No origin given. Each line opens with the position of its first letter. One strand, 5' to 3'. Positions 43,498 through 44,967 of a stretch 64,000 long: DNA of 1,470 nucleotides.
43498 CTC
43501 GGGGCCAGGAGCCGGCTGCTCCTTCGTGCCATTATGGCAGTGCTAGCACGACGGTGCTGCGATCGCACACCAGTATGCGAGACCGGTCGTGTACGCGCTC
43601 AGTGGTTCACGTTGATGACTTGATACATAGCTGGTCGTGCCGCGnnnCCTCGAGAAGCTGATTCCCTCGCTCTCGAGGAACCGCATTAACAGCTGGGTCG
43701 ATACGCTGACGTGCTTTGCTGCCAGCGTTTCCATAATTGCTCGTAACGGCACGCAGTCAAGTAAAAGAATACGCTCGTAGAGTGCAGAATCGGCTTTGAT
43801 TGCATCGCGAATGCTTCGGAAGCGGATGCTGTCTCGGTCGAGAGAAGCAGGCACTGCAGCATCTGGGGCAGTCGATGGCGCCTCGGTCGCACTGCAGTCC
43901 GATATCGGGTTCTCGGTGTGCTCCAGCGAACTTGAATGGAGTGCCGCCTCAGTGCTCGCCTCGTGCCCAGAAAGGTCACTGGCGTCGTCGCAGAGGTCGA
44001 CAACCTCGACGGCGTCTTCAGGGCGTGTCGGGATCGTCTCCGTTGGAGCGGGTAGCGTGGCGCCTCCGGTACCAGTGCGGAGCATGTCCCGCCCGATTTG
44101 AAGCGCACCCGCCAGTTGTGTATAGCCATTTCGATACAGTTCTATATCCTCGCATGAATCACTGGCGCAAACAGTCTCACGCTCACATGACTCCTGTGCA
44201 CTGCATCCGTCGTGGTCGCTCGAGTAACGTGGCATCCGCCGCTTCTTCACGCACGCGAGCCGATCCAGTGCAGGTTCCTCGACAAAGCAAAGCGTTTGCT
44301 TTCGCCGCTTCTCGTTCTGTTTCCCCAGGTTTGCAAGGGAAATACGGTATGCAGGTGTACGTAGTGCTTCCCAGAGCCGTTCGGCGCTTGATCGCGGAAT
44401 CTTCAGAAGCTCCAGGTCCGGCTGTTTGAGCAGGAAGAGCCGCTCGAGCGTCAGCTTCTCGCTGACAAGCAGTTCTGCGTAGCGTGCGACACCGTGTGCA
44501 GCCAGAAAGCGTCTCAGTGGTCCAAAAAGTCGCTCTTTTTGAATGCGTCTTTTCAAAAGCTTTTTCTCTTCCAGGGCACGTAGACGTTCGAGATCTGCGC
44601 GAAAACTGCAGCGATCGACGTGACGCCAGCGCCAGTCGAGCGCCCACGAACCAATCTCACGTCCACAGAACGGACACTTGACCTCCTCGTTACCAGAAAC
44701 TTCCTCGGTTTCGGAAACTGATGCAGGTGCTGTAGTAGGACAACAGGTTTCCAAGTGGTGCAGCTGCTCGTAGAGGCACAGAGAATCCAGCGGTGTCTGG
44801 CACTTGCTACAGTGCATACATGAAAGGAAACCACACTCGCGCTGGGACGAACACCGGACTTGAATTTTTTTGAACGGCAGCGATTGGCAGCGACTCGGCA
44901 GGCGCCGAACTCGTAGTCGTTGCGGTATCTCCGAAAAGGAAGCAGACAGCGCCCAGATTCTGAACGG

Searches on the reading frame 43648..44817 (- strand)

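Call 40: search_protein_families(library=pfam, proteins=[window:43648-44817:-], max_evalue=0.1)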
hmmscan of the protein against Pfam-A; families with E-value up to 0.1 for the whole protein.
window:43648-44817:- (390 aa): 2 families
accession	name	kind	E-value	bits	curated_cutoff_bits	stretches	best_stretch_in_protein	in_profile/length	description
PF09494.16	Slx4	-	2.6e-09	37.4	24.8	1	333-388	1-58/60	Slx4 endonuclease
PF13913.12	zf-C2HC_2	-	0.055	13.6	27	0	44-54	1-11/25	zinc-finger of a C2HC-type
